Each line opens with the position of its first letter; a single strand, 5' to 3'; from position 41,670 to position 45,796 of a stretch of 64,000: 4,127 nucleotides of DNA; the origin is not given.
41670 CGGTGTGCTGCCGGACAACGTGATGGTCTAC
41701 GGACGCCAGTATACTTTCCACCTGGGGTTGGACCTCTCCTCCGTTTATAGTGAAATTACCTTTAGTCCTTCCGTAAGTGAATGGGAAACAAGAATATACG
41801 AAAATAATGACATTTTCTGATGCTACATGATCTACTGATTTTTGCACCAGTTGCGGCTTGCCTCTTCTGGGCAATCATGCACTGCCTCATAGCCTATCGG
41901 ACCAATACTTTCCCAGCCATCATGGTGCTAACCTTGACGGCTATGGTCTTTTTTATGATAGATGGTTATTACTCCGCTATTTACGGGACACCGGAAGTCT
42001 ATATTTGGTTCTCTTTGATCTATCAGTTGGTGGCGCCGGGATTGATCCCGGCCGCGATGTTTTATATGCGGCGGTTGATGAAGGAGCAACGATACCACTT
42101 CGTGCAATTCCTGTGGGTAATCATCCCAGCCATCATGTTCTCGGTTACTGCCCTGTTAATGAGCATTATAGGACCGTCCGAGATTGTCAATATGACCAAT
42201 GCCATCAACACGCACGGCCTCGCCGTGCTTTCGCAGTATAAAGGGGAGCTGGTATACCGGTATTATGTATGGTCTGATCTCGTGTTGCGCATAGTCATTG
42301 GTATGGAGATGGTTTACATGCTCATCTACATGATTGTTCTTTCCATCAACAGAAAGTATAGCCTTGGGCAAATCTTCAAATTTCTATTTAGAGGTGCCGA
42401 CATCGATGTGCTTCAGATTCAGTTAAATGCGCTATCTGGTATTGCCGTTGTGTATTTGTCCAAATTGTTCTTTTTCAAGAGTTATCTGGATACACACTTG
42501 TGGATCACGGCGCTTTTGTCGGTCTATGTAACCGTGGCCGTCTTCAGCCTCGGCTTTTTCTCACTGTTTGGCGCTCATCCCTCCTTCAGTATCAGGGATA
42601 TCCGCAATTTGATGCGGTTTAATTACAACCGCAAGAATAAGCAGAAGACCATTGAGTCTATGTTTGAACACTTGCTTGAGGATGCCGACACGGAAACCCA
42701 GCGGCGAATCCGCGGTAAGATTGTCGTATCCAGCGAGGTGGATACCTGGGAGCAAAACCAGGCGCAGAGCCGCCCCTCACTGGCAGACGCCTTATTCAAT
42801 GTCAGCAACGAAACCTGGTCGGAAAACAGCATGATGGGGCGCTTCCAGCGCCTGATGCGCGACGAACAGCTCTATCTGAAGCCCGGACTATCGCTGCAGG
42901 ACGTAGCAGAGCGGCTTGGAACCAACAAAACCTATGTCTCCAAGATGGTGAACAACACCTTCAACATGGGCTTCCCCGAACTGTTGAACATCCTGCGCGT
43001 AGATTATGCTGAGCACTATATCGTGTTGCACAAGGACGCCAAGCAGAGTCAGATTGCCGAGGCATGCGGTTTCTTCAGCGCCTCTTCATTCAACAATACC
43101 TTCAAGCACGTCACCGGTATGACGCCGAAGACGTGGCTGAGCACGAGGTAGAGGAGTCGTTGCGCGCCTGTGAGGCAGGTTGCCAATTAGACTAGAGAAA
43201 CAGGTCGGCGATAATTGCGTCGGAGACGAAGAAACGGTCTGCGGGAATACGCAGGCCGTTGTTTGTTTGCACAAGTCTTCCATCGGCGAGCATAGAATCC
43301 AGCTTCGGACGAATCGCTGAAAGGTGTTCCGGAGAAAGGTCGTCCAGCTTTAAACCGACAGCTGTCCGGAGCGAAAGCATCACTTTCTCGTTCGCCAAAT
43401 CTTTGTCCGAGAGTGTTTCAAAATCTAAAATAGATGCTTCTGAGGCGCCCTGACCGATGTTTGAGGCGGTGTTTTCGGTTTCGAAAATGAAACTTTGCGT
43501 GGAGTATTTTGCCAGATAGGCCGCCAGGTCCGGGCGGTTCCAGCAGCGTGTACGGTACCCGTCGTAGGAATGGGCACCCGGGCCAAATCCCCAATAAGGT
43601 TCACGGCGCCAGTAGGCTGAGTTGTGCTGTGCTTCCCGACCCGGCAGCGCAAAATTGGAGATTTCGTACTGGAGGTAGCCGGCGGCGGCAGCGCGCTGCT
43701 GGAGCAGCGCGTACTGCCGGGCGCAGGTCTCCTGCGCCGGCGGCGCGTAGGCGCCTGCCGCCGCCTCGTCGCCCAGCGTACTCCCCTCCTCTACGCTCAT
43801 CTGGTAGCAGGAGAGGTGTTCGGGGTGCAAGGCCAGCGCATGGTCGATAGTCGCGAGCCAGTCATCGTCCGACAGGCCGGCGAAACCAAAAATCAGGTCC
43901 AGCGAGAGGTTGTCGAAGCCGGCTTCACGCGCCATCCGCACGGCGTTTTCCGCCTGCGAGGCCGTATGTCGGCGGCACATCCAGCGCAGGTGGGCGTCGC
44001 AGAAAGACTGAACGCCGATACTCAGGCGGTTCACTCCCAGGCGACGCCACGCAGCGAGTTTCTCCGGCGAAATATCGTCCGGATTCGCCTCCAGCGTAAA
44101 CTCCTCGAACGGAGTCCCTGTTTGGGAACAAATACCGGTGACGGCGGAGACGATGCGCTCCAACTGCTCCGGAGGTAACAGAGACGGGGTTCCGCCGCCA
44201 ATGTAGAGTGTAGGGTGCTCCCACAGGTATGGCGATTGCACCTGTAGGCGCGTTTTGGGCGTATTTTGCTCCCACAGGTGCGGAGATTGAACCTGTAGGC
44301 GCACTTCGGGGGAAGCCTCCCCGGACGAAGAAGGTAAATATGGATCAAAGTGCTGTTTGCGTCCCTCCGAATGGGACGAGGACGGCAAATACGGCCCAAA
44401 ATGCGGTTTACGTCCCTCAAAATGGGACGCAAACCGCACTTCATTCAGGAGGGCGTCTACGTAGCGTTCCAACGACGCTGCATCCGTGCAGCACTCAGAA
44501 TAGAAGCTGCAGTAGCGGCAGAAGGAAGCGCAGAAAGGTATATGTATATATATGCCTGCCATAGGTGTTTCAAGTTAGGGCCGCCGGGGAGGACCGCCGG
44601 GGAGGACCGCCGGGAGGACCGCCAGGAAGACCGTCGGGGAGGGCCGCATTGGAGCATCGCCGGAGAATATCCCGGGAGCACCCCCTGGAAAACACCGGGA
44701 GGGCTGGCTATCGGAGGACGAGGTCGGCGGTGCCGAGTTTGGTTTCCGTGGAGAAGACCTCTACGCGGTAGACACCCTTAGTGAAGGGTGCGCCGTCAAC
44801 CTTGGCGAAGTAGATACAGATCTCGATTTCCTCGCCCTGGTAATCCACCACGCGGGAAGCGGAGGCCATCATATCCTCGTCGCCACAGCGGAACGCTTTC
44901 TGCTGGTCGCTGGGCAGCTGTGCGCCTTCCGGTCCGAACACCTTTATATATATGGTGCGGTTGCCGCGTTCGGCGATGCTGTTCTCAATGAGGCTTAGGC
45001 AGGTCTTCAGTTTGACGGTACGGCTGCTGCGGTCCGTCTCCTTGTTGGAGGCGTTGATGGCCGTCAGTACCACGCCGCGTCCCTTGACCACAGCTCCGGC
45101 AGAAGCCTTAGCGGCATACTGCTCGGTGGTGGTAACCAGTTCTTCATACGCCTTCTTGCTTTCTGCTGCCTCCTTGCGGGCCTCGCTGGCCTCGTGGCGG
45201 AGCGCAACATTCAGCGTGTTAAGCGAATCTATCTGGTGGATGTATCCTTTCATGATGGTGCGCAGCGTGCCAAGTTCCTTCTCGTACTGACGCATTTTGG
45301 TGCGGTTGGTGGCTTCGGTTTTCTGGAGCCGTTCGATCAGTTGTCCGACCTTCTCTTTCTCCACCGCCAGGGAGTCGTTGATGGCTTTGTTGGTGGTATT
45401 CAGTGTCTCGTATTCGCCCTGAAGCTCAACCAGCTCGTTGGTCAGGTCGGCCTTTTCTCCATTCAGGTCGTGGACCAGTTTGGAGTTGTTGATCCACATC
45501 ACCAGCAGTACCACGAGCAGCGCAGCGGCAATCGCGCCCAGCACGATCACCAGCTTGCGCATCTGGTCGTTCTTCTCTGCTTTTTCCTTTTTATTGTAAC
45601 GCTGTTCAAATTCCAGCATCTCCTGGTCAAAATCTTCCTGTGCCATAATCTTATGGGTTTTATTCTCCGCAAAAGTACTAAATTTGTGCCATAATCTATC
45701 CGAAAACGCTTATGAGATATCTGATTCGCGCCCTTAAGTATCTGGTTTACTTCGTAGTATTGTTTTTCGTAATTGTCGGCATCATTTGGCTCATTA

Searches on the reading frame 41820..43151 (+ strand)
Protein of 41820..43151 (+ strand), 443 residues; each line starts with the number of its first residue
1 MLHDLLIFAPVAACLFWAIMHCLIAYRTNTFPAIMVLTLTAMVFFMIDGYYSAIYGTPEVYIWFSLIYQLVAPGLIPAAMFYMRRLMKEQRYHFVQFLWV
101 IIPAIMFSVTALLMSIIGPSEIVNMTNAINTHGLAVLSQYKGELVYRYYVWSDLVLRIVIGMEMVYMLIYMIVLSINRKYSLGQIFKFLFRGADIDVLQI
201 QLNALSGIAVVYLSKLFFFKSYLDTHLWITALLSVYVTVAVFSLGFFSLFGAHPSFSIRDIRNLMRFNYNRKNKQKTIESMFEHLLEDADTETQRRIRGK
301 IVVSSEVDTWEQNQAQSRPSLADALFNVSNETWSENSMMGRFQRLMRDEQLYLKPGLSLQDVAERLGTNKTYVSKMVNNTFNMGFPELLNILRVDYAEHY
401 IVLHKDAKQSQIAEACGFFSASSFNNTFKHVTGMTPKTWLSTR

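Call 17: search_protein_families(library=pfam, proteins=[window:41820-43151:+], max_evalue=0.001)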
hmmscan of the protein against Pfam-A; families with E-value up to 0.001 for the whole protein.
window:41820-43151:+ (443 aa): 3 families
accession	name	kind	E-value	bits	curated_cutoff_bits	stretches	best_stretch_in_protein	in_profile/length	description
PF12833.13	HTH_18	-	4.6e-15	56.1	33.6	1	363-440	2-78/80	Helix-turn-helix domain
PF00165.29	HTH_AraC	-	2.3e-10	40.8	26.6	1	411-440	13-41/42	Bacterial regulatory helix-turn-helix proteins, AraC family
PF01381.28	HTH_3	-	0.00092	19.6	23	0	353-380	6-33/55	Helix-turn-helix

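Call 61: search_protein_families(library=ncbifam, proteins=[window:41820-43151:+], max_evalue=10)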
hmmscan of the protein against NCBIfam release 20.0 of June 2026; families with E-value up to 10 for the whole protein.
window:41820-43151:+ (443 aa): 18 families
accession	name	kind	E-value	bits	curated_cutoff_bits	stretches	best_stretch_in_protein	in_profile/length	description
NF047455.1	TF_Staph_AryK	equivalog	8.1e-11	40.9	850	1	355-439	172-255/759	transcriptional regulator AryK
NF050186.1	TransRegGliRPseudo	equivalog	1e-07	31.6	570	1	351-439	246-333/338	AraC family transcriptional regulator GliR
NF047788.1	TransRegPocR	equivalog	1.6e-07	30.9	500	1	344-440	193-288/296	transcriptional regulator PocR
NF033869.1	viru_reg_Rsp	equivalog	5e-07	28.6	400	1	355-439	162-245/701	AraC family transcriptional regulator Rsp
NF049968.1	QhpR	equivalog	6.6e-06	25.5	250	1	330-439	178-283/284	AraC-like transcriptional regulator QhpR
NF007693.0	PRK10371.1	equivalog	1.3e-05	24.6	253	1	356-438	214-295/309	transcriptional regulator MelR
TIGR04094.1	adjacent_YSIRK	equivalog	2.4e-05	23.5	200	1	351-439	296-382/383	YSIRK-targeted surface antigen transcriptional regulator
NF010025.2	PRK13500.1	equivalog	0.00017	21.2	525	1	374-440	210-275/282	HTH-type transcriptional activator RhaR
NF006902.0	PRK09393.1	equivalog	0.00076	18.8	425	1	341-439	221-318/327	transcriptional regulator FtrA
NF007633.0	PRK10296.1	equivalog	0.0012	18.4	264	1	359-439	192-271/280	transcriptional regulator ChbR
NF052534.1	RzbtTranRegRhrA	equivalog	0.0013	18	500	1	352-439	220-307/312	rhizobactin biosynthesis transcriptional regulator RhrA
NF010027.0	PRK13502.1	equivalog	0.0033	16.9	384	1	383-439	219-274/282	HTH-type transcriptional activator RhaR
NF038310.1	lysogeny_AimR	equivalog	0.0051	15.9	70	1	356-397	9-50/365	AimR family lysis-lysogeny pheromone receptor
NF007432.1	PRK09978.1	equivalog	0.0054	15.9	500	1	359-438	161-238/274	DNA-binding transcriptional regulator GadX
NF010026.0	PRK13501.1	equivalog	0.011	14.9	363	1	389-439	225-274/290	HTH-type transcriptional activator RhaR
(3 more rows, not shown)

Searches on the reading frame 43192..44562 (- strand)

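Call 17: search_protein_families(library=pfam, proteins=[window:43192-44562:-], max_evalue=0.001)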
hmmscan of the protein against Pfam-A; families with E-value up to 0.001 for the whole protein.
window:43192-44562:- (456 aa): 2 families
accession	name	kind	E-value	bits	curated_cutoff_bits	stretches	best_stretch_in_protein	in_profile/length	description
PF04055.27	Radical_SAM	-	8.6e-26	91.5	29.5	1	118-241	48-165/166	Radical SAM superfamily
PF06969.22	HemN_C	-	5.8e-05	23.5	24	1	384-439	1-60/67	HemN C-terminal domain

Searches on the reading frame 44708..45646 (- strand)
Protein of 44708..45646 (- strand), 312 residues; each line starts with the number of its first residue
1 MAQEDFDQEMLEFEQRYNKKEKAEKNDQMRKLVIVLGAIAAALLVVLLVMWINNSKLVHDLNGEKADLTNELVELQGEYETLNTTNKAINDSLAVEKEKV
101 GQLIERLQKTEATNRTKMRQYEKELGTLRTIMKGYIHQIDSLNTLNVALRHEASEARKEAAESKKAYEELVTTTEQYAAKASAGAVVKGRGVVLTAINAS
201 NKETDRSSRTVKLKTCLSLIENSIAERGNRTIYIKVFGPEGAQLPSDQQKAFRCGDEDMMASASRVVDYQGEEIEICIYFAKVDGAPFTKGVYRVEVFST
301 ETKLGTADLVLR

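Call 17: search_protein_families(library=pfam, proteins=[window:44708-45646:-], max_evalue=0.001)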
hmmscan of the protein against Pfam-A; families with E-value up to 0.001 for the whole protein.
window:44708-45646:- (312 aa): 3 families
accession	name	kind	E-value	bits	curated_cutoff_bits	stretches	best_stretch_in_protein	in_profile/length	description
PF03954.19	Lectin_N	-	0.00052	20.3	28.3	0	31-130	36-135/140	Hepatic lectin, N-terminal domain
PF06103.16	DUF948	-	0.00059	20.4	37.2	1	37-113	6-83/89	Bacterial protein of unknown function (DUF948)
PF00038.26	Filament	-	0.00066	19.8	40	1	62-178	162-272/313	Intermediate filament protein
